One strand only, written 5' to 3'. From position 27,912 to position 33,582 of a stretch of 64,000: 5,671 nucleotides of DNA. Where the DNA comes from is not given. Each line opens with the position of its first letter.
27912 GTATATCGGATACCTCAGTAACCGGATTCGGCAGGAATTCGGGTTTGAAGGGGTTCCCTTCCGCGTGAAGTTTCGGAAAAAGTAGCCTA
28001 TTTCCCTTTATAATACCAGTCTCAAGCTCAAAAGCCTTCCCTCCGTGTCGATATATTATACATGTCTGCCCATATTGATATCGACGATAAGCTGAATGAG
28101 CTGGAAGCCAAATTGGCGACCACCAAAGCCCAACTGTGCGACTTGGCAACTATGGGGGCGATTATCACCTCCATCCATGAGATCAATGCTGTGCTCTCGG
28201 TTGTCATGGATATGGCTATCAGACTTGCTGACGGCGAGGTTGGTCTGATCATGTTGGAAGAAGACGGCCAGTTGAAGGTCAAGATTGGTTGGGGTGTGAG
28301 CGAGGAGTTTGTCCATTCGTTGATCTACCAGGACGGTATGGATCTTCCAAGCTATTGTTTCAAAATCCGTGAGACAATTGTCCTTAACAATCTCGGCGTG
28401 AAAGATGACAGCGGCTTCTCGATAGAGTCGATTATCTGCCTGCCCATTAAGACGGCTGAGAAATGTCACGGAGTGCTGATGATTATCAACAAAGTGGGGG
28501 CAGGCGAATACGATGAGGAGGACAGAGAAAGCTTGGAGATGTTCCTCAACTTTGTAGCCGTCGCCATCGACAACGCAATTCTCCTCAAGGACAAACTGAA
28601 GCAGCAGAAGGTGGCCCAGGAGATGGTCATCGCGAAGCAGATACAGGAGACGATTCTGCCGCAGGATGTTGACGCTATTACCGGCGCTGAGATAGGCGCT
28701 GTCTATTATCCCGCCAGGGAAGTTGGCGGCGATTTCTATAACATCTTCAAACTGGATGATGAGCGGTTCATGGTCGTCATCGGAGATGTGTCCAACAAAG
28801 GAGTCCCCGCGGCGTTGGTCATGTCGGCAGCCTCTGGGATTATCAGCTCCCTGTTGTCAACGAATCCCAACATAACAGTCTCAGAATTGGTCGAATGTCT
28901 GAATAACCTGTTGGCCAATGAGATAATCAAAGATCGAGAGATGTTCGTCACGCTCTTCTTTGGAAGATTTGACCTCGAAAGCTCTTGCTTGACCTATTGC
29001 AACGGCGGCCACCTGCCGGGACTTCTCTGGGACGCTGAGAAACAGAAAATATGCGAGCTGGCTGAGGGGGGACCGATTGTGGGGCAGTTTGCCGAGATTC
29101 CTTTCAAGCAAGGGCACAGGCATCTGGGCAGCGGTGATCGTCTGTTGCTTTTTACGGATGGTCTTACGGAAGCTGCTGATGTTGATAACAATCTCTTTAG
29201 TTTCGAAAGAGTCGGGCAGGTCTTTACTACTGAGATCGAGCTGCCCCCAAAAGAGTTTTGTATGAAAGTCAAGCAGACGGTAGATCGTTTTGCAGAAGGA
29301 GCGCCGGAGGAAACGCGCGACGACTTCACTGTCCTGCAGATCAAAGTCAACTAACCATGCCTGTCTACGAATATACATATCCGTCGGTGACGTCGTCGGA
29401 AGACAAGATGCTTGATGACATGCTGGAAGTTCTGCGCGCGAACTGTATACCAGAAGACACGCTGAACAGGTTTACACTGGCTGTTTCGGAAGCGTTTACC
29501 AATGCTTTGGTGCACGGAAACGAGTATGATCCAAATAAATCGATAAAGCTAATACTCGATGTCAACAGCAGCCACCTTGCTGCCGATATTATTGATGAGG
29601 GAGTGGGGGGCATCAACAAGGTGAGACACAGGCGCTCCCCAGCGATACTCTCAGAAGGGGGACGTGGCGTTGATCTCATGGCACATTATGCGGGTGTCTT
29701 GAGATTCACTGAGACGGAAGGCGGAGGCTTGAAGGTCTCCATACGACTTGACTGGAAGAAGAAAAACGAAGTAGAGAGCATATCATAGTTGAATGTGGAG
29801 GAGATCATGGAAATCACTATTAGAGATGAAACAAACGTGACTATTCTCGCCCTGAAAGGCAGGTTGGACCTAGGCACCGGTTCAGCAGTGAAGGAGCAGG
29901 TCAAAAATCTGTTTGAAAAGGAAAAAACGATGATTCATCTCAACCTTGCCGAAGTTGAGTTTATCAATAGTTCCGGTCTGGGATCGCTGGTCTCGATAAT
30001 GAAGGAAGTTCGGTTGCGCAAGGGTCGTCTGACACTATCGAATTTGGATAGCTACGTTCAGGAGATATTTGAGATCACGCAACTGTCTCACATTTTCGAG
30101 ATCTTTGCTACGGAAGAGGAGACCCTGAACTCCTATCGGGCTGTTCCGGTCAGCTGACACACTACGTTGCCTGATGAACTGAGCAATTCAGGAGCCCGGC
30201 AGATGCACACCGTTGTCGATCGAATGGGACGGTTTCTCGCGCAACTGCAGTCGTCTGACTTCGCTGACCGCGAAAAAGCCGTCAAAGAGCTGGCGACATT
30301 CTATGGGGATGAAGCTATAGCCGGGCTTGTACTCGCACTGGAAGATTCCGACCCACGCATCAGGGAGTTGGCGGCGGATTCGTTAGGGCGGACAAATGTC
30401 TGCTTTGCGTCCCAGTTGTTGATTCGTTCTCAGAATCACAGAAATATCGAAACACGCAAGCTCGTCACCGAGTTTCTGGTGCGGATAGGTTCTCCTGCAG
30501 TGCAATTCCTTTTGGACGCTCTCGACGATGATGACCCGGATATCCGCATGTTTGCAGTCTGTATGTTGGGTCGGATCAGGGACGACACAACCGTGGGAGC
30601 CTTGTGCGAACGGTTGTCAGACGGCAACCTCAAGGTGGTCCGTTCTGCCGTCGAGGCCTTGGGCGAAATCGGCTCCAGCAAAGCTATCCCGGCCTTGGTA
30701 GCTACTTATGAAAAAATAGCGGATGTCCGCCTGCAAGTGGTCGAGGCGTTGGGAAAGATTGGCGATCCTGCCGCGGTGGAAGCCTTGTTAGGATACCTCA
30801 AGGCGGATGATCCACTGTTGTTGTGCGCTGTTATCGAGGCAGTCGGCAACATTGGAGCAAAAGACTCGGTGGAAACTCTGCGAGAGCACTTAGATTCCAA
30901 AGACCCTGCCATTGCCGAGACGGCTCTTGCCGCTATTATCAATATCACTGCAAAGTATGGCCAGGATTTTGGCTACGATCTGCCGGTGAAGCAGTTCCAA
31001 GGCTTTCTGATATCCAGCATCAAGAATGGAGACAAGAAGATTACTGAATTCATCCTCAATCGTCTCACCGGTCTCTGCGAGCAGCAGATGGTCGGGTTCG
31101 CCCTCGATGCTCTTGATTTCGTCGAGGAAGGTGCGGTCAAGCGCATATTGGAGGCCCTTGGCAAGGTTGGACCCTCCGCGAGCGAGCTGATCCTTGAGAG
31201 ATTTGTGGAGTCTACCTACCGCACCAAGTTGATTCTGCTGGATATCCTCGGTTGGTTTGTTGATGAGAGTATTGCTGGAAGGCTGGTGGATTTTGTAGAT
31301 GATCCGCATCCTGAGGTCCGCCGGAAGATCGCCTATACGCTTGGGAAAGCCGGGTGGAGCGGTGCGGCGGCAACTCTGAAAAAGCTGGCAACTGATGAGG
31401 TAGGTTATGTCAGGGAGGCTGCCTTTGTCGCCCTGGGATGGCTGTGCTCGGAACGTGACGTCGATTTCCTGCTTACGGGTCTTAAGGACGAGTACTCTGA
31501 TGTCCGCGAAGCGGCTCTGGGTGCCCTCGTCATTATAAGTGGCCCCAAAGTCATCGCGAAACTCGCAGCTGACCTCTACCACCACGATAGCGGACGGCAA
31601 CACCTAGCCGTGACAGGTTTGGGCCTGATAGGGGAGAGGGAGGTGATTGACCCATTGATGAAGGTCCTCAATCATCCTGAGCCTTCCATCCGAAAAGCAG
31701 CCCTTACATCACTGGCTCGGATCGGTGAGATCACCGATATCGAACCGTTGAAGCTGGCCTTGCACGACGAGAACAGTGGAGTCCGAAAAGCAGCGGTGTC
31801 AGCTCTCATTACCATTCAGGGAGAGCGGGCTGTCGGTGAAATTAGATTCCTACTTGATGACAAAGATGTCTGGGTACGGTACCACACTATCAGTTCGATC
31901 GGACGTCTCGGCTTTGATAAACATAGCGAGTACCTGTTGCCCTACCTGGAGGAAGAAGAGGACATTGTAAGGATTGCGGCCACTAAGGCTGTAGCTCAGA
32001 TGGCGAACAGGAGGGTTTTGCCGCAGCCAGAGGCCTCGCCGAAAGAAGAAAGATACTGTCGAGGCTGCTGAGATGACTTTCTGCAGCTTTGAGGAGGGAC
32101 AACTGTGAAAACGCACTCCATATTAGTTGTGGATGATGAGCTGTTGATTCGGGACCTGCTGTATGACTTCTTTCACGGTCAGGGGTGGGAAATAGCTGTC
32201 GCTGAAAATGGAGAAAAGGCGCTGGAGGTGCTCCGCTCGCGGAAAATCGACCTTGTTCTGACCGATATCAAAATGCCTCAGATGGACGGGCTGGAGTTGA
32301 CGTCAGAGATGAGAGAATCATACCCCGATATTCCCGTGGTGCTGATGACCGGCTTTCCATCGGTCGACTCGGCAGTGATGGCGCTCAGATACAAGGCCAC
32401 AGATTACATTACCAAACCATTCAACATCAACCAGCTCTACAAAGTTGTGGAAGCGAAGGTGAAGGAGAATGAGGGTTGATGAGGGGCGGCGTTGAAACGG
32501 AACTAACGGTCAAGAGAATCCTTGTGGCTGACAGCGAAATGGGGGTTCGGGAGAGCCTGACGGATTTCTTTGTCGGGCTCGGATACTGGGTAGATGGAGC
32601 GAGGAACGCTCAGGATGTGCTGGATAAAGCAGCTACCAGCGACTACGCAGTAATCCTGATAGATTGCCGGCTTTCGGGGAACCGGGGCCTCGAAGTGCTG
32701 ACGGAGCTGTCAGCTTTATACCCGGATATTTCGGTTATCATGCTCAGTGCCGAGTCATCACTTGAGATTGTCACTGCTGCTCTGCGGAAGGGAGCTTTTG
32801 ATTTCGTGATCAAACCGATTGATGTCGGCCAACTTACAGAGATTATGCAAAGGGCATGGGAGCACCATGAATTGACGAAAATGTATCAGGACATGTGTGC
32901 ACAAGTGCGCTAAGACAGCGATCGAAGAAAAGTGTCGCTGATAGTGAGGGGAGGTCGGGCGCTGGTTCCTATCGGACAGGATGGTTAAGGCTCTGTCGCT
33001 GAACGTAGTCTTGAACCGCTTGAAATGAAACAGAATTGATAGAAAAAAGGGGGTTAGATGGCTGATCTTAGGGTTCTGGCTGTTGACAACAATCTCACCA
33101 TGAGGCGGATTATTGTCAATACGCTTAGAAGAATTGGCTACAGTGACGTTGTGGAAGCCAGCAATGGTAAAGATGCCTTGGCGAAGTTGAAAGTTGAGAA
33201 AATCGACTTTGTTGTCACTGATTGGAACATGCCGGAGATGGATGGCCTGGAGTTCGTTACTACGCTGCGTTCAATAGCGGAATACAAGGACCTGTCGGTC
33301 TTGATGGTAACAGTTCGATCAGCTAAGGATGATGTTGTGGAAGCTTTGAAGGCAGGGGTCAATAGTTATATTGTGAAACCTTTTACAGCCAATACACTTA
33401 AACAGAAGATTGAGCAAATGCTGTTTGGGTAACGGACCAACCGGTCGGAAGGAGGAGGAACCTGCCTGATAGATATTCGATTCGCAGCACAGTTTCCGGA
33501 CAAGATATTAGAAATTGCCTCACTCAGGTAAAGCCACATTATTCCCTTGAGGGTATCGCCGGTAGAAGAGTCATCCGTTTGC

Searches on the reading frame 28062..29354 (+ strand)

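Call 26: search_protein_families(library=pfam, proteins=[window:28062-29354:+], max_evalue=0.00001)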
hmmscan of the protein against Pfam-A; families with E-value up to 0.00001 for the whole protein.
window:28062-29354:+ (430 aa): 3 families
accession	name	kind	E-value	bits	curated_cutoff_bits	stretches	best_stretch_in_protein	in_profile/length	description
PF07228.17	SpoIIE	-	4.4e-44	151.2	25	1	232-429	1-191/192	Stage II sporulation protein E (SpoIIE)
PF01590.32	GAF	-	1.2e-09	39.3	22.4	1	41-169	2-133/133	GAF domain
PF13185.12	GAF_2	-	5.3e-09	36.8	28.6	1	40-170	3-136/136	GAF domain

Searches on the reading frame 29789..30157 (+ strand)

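Call 26: search_protein_families(library=pfam, proteins=[window:29789-30157:+], max_evalue=0.00001)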
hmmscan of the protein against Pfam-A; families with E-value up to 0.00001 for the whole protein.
window:29789-30157:+ (122 aa): 2 families
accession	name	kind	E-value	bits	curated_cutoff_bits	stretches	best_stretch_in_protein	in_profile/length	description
PF01740.26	STAS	-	1.5e-20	73.4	22.6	1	10-111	3-105/106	STAS domain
PF13466.11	STAS_2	-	1.3e-08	35.3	29.2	1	20-99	1-79/80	STAS domain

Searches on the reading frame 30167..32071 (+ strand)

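Call 26: search_protein_families(library=pfam, proteins=[window:30167-32071:+], max_evalue=0.00001)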
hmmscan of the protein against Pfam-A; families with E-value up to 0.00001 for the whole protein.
window:30167-32071:+ (634 aa): 9 families
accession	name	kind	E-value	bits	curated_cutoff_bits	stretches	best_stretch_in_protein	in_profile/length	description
PF13646.12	HEAT_2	-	2.9e-78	258.7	27.7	6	373-454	4-87/88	HEAT repeats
PF02985.28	HEAT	-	1.9e-41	136.5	23.5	0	494-521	2-29/31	HEAT repeat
PF03130.22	HEAT_PBS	-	5.6e-30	100.8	20.9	0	187-210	1-24/27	PBS lyase HEAT-like repeat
PF13513.12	HEAT_EZ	-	2.1e-19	70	27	0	491-519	27-55/55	HEAT-like repeat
PF12717.13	Cnd1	-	1.4e-15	58.2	26.4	0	110-173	21-90/162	non-SMC mitotic condensation complex subunit 1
PF00514.29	Arm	-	1.4e-15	57.2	20.6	0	493-517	13-37/41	Armadillo/beta-catenin-like repeat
PF01602.26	Adaptin_N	-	1.2e-12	47.6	37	1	463-552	81-181/524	Adaptin N terminal region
PF21581.3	SCD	-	2.4e-06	28.2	27.5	0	530-552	37-59/75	Stromalin conservative domain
PF25786.1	HEAT_GCN1_C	-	3.1e-06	27.7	27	0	402-458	30-95/151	GCN1-like, C-terminal HEAT repeats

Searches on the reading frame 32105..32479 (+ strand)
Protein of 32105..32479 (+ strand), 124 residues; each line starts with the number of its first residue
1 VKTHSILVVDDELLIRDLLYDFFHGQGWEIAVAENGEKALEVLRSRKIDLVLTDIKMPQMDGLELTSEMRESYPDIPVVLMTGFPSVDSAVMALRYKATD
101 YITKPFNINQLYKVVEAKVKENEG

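Call 26: search_protein_families(library=pfam, proteins=[window:32105-32479:+], max_evalue=0.00001)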
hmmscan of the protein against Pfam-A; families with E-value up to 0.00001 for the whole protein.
window:32105-32479:+ (124 aa): 1 family
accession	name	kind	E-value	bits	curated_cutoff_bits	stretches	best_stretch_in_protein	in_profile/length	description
PF00072.30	Response_reg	-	8.6e-32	110.1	30.2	1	6-115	1-110/111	Response regulator receiver domain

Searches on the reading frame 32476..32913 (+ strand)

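Call 26: search_protein_families(library=pfam, proteins=[window:32476-32913:+], max_evalue=0.00001)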
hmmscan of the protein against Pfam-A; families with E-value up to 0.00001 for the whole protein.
window:32476-32913:+ (145 aa): 1 family
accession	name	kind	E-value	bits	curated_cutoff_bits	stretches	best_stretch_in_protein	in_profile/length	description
PF00072.30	Response_reg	-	1.9e-21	76.7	30.2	1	15-124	1-110/111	Response regulator receiver domain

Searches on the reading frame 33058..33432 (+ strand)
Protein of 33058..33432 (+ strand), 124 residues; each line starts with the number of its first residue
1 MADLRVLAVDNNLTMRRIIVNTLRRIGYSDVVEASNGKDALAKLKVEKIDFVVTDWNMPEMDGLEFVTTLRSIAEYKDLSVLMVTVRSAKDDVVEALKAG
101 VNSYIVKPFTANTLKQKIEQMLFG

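Call 26: search_protein_families(library=pfam, proteins=[window:33058-33432:+], max_evalue=0.00001)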
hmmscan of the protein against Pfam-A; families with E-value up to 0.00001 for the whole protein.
window:33058-33432:+ (124 aa): 1 family
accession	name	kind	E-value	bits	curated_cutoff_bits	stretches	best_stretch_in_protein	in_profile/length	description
PF00072.30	Response_reg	-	1.3e-29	103.1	30.2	1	6-119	1-111/111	Response regulator receiver domain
